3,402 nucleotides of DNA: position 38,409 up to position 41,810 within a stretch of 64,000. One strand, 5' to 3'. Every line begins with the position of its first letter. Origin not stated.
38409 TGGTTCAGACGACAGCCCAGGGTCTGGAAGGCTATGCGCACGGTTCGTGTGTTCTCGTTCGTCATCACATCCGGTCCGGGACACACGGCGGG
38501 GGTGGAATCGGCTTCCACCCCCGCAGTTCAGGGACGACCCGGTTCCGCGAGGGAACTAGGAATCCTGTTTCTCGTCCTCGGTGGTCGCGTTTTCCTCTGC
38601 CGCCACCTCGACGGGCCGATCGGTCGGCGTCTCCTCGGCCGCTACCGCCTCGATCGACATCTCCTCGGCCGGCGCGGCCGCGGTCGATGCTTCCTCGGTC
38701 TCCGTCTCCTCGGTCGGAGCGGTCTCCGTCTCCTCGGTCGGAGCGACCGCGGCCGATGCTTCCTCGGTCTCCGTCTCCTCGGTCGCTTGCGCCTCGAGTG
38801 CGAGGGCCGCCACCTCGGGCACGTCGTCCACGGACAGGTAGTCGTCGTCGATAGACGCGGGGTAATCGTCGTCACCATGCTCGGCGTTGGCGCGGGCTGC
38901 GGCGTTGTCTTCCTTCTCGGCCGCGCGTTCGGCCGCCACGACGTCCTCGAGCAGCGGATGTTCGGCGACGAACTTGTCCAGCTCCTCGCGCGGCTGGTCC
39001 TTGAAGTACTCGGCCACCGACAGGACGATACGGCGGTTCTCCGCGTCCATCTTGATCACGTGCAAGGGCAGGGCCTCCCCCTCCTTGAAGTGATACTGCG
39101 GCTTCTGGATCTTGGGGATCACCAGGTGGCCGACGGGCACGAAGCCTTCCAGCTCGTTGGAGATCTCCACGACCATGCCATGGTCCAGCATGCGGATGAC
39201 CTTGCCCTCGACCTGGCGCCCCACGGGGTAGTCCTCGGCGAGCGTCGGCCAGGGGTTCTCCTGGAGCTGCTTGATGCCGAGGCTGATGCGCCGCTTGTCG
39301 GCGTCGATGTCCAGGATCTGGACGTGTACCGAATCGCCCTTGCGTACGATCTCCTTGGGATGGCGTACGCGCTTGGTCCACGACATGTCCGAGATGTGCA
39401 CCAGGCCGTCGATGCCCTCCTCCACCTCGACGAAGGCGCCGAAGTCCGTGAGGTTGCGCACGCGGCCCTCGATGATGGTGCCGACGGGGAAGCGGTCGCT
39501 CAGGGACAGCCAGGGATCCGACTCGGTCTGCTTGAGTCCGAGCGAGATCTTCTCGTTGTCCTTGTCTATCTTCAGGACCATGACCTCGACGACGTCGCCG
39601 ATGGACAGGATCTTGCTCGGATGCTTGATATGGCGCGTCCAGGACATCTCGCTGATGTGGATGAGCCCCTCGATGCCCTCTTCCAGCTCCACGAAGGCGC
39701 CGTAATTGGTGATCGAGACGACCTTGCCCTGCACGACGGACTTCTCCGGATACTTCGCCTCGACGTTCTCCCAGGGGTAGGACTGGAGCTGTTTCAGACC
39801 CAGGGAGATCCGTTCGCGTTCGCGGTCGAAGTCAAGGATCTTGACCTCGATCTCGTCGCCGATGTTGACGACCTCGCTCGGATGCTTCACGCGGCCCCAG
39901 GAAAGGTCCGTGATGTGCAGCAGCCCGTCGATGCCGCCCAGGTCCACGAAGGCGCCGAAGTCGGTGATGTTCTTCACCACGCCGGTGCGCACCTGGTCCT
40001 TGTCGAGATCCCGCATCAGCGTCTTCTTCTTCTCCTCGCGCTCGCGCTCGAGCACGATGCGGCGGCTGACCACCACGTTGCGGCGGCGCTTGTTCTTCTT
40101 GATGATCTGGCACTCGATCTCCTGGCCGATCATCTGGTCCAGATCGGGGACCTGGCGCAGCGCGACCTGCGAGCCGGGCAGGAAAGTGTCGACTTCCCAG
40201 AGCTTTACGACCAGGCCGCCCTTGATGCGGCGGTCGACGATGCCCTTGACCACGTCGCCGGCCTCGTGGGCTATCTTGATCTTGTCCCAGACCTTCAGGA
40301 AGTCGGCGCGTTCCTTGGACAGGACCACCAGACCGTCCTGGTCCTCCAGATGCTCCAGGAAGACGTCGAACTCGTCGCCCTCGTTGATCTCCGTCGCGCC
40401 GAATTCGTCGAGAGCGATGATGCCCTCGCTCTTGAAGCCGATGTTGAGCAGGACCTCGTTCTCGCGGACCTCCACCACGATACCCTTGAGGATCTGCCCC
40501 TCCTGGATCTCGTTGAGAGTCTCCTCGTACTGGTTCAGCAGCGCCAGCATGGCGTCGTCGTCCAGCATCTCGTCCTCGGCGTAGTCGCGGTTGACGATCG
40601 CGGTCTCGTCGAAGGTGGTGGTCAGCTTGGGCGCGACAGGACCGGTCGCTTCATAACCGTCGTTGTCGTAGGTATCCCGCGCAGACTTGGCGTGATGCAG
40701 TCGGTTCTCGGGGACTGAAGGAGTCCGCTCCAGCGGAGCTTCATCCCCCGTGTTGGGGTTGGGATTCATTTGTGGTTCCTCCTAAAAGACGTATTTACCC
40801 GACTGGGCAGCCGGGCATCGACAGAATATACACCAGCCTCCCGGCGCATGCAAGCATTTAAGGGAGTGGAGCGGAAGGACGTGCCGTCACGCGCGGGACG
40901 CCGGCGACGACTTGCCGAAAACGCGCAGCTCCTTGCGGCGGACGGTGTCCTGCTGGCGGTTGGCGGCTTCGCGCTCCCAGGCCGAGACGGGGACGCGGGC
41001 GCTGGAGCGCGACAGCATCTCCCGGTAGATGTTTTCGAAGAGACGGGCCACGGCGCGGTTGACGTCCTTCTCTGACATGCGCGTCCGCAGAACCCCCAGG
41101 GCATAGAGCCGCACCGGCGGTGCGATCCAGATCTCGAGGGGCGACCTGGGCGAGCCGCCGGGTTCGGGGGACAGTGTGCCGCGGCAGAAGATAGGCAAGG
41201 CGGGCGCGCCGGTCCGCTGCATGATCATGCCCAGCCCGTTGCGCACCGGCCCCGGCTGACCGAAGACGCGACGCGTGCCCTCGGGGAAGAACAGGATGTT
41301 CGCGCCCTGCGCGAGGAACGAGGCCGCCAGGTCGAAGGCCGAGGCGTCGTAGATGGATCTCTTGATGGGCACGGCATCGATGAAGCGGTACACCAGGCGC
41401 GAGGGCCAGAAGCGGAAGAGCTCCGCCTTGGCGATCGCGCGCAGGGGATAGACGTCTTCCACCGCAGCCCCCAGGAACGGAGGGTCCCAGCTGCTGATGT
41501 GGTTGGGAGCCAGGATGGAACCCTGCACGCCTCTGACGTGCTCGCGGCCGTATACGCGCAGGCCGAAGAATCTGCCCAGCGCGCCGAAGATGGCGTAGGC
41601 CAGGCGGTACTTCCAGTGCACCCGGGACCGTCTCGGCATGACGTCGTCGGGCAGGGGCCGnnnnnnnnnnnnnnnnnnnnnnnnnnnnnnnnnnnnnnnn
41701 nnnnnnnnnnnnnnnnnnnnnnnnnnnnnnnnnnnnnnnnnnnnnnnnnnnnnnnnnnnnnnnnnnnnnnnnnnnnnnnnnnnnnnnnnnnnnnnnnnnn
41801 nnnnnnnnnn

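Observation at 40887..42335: Apparent cmk-plsC gene fusion (CMP kinase joined to lysophosphatidate acyltransferase)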

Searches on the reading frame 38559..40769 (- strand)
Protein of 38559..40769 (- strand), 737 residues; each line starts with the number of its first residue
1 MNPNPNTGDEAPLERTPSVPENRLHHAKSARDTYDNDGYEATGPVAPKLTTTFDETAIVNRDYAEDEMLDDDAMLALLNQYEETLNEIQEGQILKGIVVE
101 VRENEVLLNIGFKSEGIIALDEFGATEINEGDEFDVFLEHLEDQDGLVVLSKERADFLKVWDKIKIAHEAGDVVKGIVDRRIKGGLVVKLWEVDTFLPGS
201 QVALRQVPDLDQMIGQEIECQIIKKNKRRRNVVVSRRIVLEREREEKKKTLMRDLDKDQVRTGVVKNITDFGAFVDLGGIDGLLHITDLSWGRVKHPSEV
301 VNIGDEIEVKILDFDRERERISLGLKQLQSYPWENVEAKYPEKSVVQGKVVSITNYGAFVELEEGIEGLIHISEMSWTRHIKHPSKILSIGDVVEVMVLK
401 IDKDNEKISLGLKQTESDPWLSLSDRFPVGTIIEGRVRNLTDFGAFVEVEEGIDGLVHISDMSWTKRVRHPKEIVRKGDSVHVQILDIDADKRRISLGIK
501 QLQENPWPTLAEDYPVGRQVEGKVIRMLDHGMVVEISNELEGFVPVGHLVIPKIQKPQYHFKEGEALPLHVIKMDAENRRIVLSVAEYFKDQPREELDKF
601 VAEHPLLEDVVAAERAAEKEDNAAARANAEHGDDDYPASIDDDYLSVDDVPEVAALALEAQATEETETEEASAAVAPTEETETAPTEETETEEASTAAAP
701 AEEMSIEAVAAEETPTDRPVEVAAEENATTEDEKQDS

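Call 46: search_protein_families(library=ncbifam, proteins=[window:38559-40769:-], max_evalue=1e-10)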
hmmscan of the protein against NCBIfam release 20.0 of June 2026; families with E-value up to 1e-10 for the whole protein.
window:38559-40769:- (737 aa): 28 families (the best 25 are shown)
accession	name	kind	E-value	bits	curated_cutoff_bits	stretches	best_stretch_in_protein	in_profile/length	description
NF004952.0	PRK06299.1-2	equivalog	1e-217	724.1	524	2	65-457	24-418/580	30S ribosomal protein S1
NF004953.0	PRK06299.1-3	equivalog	2e-213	709.9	720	1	64-615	19-559/580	30S ribosomal protein S1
NF004954.0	PRK06299.1-4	equivalog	2.3e-190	633.5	727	2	83-420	13-354/560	30S ribosomal protein S1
NF004951.0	PRK06299.1-1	equivalog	2.8e-181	603.7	918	2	80-464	8-398/556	30S ribosomal protein S1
NF005208.0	PRK06676.1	equivalog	3.2e-179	595.9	368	3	77-396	5-331/391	30S ribosomal protein S1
TIGR00717.1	rpsA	equivalog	1.7e-177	591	577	1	81-585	9-515/516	30S ribosomal protein S1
NF004955.0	PRK06299.1-5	equivalog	4.8e-173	576.4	878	2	72-379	10-320/566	30S ribosomal protein S1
NF000907.0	PRK00087.1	equivalog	2.6e-171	571.2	624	3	76-379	288-600/671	bifunctional 4-hydroxy-3-methylbut-2-enyl diphosphate reductase/30S ribosomal protein S1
NF005911.0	PRK07899.1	equivalog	5.8e-149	496.9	691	3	76-375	21-326/486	30S ribosomal protein S1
NF010379.0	PRK13806.1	equivalog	1.4e-145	485.7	648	2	66-438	8-388/491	30S ribosomal protein S1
NF004956.0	PRK06299.1-6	equivalog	1.8e-107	360.2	711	1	70-600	13-537/554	30S ribosomal protein S1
NF005639.0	PRK07400.1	equivalog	2.4e-68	230.3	460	3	71-335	15-274/318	30S ribosomal protein S1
NF005973.0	PRK08059.1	equivalog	1.7e-66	221.9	148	3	338-419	3-83/123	S1 domain-containing post-transcriptional regulator GSP13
NF040579.1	S1_dom_CvfD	subfamily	1.4e-61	205.7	117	3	344-417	5-77/113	CvfD/Ygs/GSP13 family RNA-binding post-transcriptional regulator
NF008805.1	PRK11824.1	equivalog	2.3e-51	175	471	3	425-500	608-681/683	polyribonucleotide nucleotidyltransferase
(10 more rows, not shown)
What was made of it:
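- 38556..40769 (-): Downstream neighbour rpsA (ribosomal protein S1), 116 bp after the fusion's stop codon. NF004952 scores 724 bits against a cutoff of 524 (call 46).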

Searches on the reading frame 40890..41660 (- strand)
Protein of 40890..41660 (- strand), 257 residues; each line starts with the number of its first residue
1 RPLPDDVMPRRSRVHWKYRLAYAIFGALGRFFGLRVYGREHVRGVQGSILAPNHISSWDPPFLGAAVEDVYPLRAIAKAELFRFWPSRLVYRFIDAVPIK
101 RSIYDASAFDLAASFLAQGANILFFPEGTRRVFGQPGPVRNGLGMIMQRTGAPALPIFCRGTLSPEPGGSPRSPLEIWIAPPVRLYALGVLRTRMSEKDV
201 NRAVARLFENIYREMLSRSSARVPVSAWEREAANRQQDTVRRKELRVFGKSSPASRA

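Call 25: search_protein_representatives(protein=window:40890-41642:-)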
Query: 251 residues. Proteins with E-value up to 0.001 (for the whole library): 8415; up to 1e-10: 1354; up to 1e-30: 9. The best 150 are listed.
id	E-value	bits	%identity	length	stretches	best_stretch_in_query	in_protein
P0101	3.0e-60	220.2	47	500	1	9-248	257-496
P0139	8.7e-50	185.9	41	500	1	5-244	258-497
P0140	7.2e-42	160.0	48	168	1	85-244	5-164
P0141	2.8e-38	148.2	42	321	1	9-202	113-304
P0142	4.0e-37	144.4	45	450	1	7-212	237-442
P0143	1.3e-36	142.8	45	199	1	43-231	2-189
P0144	3.0e-34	135.0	41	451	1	9-203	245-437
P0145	1.7e-33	132.6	50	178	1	19-182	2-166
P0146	3.1e-31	125.1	42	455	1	25-199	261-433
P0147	3.9e-29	118.3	39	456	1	19-181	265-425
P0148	1.5e-28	116.3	30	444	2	5-181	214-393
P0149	1.2e-26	110.1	51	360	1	67-178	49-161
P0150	4.0e-24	101.9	38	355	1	3-219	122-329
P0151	6.4e-23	97.9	41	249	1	12-182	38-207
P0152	8.3e-23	97.5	39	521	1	8-180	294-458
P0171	3.2e-19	85.8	29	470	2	24-157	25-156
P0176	1.5e-18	83.6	35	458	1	11-179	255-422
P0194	6.3e-18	81.6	36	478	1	5-156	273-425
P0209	1.8e-17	80.1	31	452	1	9-177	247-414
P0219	3.2e-17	79.3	34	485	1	7-164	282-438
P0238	1.1e-16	77.5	33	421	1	9-156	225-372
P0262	2.2e-16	76.5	34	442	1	11-161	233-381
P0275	3.5e-16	75.9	32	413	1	23-202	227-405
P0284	4.4e-16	75.5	39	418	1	15-152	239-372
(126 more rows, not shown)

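Call 28: search_protein_families(library=pfam, proteins=[P0148, P0171, P0219, P0149, P0142, P0209, P0284, P0238, P0194, P0152], max_evalue=0.00001)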
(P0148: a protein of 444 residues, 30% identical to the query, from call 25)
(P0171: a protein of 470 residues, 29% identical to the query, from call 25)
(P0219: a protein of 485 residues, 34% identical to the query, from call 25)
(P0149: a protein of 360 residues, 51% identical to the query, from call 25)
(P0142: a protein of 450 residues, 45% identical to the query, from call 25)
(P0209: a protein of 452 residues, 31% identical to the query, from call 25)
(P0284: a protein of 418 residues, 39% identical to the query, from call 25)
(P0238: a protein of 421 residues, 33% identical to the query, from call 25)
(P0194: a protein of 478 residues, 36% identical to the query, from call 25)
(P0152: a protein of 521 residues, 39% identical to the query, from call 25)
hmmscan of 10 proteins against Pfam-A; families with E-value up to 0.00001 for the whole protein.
P0148 (444 aa): 2 families
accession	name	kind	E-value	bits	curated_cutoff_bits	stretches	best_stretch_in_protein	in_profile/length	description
PF01553.26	Acyltransferase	-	2.8e-57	192.6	23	2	23-146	2-131/132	Acyltransferase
PF04028.18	DUF374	-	4.5e-07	29.8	26.8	0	297-335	30-68/69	Domain of unknown function (DUF374)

P0171 (470 aa): 1 family
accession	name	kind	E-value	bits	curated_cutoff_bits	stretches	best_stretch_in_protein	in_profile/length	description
PF01553.26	Acyltransferase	-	1.3e-57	193.7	23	2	29-152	2-131/132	Acyltransferase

P0219 (485 aa): 4 families
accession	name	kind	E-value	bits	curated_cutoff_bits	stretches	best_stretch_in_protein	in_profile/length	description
PF01553.26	Acyltransferase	-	1.7e-32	112.4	23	1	303-427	1-131/132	Acyltransferase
PF00535.33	Glycos_transf_2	-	4.3e-30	105.3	23.3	1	38-203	1-167/168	Glycosyl transferase family 2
PF13641.12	Glyco_tranf_2_3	-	8.5e-07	29.7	27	1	37-140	3-111/230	Glycosyltransferase like family 2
PF10111.15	Glyco_tranf_2_2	-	8.8e-06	25.8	27.3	0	38-138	1-104/276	Glycosyltransferase like family 2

P0149 (360 aa): 1 family
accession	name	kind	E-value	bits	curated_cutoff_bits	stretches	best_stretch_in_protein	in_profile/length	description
PF01553.26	Acyltransferase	-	2e-11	44.2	23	1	41-135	35-130/132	Acyltransferase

P0142 (450 aa): 2 families
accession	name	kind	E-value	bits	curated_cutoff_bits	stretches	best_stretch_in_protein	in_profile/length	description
PF02224.24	Cytidylate_kin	-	6.4e-64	216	26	1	9-216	1-206/211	Cytidylate kinase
PF01553.26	Acyltransferase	-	1.7e-21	76.8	23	1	260-382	2-131/132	Acyltransferase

P0209 (452 aa): 3 families
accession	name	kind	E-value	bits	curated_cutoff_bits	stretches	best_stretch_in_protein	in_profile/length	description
PF02224.24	Cytidylate_kin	-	3.4e-68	229.9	26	1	3-215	1-209/211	Cytidylate kinase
PF01553.26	Acyltransferase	-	1.5e-24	86.8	23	1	268-391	3-132/132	Acyltransferase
PF13189.12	Cytidylate_kin2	-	6.3e-10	39.9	28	1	2-176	1-149/176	Cytidylate kinase-like family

P0284 (418 aa): 2 families
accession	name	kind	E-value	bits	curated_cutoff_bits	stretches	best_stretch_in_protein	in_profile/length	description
PF02224.24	Cytidylate_kin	-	1e-70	238.2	26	1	6-219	1-210/211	Cytidylate kinase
PF01553.26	Acyltransferase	-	3.3e-31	108.3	23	1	250-373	2-131/132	Acyltransferase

P0238 (421 aa): 5 families
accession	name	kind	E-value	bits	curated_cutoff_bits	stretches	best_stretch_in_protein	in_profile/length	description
PF02224.24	Cytidylate_kin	-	1.8e-64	217.8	26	1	6-215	1-209/211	Cytidylate kinase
PF01553.26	Acyltransferase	-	3.1e-33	114.8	23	1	246-369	3-131/132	Acyltransferase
PF13189.12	Cytidylate_kin2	-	8.1e-09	36.3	28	1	5-186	1-156/176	Cytidylate kinase-like family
PF13238.12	AAA_18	-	7.1e-06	26.9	29.4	0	6-163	1-118/128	AAA domain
PF13207.12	AAA_17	-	9.2e-06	26.4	27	0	10-65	2-52/136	AAA domain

P0194 (478 aa): 3 families
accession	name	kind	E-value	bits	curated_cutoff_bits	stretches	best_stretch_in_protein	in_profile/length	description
PF02224.24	Cytidylate_kin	-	2.2e-67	227.3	26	1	3-241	1-210/211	Cytidylate kinase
PF01553.26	Acyltransferase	-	3e-28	98.7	23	1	298-422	3-131/132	Acyltransferase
PF13189.12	Cytidylate_kin2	-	8e-06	26.6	28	0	2-175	1-125/176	Cytidylate kinase-like family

P0152 (521 aa): 2 families
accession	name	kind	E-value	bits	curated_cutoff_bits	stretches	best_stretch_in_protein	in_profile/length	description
PF02224.24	Cytidylate_kin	-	2.6e-63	214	26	1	36-246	1-207/211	Cytidylate kinase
PF01553.26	Acyltransferase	-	7.7e-25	87.7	23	1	309-431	3-131/132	Acyltransferase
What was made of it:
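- The six of these scanned against Pfam all showed both domains (call 28). Linker lengths differ between fusion lineages (call 28).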

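Call 41: list_cluster_members(proteins=[P0142, P0147, P0152, P0176, P0194, P0209, P0238, P0262, P0275, P0284])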
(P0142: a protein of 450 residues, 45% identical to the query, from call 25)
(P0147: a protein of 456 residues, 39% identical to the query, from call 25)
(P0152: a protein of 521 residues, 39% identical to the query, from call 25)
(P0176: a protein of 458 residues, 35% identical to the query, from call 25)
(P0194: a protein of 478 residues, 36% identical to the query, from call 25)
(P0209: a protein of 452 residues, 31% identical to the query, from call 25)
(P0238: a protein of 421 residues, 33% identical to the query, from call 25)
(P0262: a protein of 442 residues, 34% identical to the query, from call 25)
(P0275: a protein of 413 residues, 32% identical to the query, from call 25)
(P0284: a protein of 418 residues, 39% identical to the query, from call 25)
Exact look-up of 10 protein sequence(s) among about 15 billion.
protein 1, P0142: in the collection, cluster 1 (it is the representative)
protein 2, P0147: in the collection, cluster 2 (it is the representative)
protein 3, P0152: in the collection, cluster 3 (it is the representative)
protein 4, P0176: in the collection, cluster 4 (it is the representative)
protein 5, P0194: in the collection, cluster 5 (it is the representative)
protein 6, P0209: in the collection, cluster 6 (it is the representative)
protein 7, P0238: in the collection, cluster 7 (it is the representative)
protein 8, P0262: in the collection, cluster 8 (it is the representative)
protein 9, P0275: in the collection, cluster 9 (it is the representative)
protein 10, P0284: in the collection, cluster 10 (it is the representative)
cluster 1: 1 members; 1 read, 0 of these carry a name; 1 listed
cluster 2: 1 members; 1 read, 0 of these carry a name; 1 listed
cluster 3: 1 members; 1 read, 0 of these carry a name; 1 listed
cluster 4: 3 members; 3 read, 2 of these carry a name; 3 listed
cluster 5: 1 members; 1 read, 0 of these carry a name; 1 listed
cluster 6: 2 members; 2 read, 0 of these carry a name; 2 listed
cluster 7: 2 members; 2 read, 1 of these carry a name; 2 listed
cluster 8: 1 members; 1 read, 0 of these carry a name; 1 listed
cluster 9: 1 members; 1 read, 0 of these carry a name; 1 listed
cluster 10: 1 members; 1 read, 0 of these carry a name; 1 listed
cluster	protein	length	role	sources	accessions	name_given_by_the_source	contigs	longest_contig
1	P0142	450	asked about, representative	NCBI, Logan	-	-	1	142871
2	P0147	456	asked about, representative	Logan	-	-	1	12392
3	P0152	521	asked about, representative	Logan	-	-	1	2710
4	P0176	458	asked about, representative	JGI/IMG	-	cytidylate kinase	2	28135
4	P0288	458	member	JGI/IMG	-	cytidylate kinase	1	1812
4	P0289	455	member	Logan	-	-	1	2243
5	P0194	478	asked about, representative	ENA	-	-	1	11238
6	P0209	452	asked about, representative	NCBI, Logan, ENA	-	-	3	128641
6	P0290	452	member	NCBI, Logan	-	-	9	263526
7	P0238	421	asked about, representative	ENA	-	-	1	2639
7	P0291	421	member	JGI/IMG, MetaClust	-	\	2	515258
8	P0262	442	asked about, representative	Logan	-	-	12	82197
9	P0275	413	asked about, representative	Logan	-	-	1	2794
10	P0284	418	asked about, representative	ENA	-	-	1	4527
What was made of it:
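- Tried and rejected: The cluster look-up returned none (call 41).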

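Call 43: search_solved_structures(query=window:40890-41660:-, max_evalue=0.01, show_alignments=1)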
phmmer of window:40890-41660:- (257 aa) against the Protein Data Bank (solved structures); distinct sequences matched with E-value up to 0.01: 1.
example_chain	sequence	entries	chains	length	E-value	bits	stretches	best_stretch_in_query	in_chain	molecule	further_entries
5kym_A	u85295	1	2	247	8.9e-06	28.6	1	31-169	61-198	1-acyl-sn-glycerol-3-phosphate acyltransferase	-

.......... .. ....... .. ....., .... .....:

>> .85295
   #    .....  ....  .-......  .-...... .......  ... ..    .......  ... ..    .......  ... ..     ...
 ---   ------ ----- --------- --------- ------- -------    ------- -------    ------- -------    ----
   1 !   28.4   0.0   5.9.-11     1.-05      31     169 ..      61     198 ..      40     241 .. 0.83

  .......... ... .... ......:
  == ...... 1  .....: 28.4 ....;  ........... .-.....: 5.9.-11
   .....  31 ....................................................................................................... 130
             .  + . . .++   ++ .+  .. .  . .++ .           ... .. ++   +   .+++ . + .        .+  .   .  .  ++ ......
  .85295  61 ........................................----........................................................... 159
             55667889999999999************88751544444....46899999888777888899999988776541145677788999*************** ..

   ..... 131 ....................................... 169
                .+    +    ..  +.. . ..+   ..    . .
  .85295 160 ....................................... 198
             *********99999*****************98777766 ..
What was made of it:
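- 41271..41288 (-): Motif III, FPEGTR, residues 351-356. The motif is identical to FPEGTR of 5KYM (call 43).
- On PlsC / LPLAT acyltransferase (PF01553): They align to the same motifs in 5KYM (call 43). IAKAEL aligns to IAKEEL and GAPALPI to GVPVLPV (call 43).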
